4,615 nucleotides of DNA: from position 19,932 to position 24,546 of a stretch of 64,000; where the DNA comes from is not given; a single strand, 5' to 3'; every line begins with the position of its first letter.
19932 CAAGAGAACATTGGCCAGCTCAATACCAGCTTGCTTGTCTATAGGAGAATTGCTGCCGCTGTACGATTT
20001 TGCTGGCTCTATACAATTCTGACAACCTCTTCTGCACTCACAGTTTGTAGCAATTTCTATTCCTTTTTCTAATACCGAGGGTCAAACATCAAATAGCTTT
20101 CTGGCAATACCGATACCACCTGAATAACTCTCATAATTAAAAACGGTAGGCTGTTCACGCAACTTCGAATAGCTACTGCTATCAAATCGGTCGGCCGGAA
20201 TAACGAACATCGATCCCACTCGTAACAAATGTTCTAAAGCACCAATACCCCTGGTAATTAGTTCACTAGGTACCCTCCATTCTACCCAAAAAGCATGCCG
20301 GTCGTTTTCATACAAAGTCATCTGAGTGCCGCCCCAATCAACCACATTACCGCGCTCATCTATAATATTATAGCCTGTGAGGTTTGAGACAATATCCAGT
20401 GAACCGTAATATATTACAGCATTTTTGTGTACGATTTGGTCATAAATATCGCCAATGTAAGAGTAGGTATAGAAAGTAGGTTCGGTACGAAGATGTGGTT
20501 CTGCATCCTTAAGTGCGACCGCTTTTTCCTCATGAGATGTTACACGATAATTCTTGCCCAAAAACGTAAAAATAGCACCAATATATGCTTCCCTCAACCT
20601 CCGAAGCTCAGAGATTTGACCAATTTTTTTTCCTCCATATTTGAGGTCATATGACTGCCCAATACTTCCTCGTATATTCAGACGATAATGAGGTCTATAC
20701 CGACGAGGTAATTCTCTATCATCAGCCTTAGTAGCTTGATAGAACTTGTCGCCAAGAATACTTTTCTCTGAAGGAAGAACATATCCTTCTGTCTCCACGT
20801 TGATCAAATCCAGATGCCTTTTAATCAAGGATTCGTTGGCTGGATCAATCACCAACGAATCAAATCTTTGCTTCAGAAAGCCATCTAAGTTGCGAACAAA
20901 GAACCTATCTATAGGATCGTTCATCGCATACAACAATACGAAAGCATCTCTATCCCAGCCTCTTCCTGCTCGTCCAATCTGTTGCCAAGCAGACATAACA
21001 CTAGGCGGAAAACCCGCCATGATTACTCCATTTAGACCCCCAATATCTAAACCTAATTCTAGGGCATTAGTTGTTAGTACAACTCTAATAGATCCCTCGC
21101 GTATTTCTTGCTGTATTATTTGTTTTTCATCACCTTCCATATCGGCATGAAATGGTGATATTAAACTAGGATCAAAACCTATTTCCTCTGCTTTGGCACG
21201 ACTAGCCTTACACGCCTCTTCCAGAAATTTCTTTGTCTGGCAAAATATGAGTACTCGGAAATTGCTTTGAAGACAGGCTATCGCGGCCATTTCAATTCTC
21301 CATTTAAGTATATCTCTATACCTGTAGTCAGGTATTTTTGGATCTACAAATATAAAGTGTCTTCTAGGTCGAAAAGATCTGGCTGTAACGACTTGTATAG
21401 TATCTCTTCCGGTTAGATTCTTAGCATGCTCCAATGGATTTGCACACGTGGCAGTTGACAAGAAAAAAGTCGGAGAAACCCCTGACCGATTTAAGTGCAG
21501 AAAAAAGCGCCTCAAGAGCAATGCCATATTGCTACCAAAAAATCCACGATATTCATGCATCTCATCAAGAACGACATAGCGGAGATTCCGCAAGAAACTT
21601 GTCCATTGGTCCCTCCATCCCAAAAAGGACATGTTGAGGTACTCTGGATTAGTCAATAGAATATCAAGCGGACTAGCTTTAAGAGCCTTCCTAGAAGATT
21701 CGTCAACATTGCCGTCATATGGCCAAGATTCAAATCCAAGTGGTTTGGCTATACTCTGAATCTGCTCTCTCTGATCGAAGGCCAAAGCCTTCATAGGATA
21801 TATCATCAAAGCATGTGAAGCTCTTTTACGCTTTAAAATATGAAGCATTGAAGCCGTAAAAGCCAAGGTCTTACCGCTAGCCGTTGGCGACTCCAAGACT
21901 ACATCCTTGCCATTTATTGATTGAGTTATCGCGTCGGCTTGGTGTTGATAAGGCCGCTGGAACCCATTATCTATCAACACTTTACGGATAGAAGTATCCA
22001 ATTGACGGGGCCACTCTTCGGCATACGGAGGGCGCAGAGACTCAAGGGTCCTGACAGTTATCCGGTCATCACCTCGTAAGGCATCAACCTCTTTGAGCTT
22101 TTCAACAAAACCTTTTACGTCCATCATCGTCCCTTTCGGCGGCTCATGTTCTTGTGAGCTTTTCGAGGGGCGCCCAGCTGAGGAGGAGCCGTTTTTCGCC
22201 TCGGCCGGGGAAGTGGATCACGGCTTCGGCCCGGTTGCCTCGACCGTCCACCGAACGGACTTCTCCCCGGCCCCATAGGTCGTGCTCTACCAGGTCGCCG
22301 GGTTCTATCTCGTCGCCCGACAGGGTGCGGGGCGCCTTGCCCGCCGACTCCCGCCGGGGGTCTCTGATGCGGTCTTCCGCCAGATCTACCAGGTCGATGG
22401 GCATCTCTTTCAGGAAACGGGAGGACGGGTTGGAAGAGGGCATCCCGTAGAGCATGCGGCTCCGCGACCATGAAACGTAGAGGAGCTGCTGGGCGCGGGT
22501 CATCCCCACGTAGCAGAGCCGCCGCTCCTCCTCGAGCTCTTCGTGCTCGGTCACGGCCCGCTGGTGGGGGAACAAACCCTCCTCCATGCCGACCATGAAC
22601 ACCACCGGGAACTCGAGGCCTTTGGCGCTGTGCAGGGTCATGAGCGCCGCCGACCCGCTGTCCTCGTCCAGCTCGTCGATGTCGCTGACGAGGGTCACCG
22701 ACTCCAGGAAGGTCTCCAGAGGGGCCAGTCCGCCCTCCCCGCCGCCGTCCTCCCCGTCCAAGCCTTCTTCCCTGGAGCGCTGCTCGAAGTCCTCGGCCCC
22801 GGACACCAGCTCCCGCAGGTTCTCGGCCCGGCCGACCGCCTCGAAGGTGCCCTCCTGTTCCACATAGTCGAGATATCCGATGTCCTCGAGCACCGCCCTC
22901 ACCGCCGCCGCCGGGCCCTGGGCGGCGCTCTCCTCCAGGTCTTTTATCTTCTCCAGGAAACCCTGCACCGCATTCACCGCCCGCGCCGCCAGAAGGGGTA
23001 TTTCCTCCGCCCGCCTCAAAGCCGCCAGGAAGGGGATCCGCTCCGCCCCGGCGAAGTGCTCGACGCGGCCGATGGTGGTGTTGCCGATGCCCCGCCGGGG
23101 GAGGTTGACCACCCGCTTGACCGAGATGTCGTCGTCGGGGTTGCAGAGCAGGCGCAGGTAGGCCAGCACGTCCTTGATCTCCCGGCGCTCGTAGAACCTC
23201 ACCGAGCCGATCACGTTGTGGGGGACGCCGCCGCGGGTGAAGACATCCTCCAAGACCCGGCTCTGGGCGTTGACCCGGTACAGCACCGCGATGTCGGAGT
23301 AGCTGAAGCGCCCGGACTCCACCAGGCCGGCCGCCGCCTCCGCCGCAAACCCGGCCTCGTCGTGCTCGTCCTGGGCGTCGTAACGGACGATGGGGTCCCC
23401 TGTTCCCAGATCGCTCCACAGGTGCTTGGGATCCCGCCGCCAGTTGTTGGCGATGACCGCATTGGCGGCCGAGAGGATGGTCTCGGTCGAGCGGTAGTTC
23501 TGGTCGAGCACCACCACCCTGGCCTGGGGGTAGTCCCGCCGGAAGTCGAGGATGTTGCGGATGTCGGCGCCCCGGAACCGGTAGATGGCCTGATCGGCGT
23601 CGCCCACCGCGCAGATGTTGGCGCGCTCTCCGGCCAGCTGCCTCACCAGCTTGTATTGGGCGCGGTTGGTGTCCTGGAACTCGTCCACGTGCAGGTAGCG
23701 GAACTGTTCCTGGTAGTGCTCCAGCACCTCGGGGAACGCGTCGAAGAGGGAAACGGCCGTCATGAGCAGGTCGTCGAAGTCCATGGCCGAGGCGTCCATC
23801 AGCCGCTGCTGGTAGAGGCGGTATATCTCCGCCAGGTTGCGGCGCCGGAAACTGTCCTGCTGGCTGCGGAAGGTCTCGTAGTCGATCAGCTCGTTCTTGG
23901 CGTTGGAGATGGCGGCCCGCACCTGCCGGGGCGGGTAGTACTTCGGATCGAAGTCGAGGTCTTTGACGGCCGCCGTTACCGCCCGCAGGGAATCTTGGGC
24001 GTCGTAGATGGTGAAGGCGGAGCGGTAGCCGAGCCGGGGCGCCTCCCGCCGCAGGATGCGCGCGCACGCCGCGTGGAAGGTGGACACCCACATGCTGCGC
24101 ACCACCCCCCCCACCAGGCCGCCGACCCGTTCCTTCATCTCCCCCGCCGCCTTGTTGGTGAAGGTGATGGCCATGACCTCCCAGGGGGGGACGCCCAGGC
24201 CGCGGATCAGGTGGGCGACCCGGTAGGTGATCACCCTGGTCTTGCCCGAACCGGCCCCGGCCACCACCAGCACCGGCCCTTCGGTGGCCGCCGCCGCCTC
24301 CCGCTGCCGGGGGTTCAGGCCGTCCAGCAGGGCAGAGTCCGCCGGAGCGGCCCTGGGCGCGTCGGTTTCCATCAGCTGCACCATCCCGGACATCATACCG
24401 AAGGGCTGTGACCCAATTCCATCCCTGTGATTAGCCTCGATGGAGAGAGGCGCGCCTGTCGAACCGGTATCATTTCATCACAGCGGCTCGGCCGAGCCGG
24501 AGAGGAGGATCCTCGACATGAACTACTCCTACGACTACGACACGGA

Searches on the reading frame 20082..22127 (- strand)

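Call 62: search_protein_families(library=pfam, proteins=[window:20082-22127:-], max_evalue=0.00001)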
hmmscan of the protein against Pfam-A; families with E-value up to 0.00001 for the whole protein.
window:20082-22127:- (681 aa): 3 families
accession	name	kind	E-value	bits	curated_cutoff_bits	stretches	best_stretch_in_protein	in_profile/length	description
PF00270.35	DEAD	-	7.8e-28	97.7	26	1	61-229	2-161/167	DEAD/DEAH box helicase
PF00271.37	Helicase_C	-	1.2e-18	67.8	23.5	1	286-389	12-108/110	Helicase conserved C-terminal domain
PF04851.21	ResIII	-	1.3e-06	28.9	22.5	1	58-194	5-138/164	Type III restriction enzyme, res subunit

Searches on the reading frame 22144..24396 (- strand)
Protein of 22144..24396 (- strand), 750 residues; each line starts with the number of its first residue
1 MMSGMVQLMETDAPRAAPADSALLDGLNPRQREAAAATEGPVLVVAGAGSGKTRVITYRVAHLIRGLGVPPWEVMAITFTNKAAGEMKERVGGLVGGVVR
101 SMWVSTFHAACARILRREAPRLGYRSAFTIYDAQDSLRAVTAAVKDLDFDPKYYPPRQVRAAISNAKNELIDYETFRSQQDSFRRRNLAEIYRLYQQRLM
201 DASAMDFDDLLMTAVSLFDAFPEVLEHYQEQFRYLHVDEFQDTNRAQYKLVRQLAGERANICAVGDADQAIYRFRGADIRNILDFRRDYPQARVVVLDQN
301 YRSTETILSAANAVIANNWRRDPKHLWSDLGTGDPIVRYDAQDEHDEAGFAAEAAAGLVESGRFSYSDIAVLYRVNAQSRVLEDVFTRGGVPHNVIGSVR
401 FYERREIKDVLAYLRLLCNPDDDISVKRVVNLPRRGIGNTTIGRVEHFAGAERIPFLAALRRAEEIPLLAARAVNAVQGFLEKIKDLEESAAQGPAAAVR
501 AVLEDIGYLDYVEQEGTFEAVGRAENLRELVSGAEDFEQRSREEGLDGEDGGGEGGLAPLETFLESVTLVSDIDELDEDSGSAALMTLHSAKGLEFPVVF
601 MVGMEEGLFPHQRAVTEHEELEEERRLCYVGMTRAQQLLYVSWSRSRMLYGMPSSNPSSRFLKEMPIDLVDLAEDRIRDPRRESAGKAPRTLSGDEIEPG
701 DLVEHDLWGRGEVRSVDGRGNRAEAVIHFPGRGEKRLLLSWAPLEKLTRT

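Call 62: search_protein_families(library=pfam, proteins=[window:22144-24396:-], max_evalue=0.00001)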
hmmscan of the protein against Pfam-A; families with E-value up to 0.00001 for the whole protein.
window:22144-24396:- (750 aa): 6 families
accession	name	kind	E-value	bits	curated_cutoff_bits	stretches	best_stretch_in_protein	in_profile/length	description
PF00580.27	UvrD-helicase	-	7.6e-90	301.7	23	1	27-290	1-271/271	UvrD/REP helicase N-terminal domain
PF13361.12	UvrD_C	-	9.5e-74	249.3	25.6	1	295-645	1-349/350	UvrD-like helicase C-terminal domain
PF13245.12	AAA_19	-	5.6e-25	88.5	25.1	1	31-275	1-134/134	AAA domain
PF21196.3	PcrA_UvrD_tudor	-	2.4e-11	43.7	23.9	1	700-746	2-48/48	PcrA/UvrD tudor domain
PF13538.12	UvrD_C_2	-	8.4e-11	42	27.4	1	583-641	2-51/52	UvrD-like helicase C-terminal domain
PF13604.12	AAA_30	-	1e-07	32.3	27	0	27-92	2-67/191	AAA domain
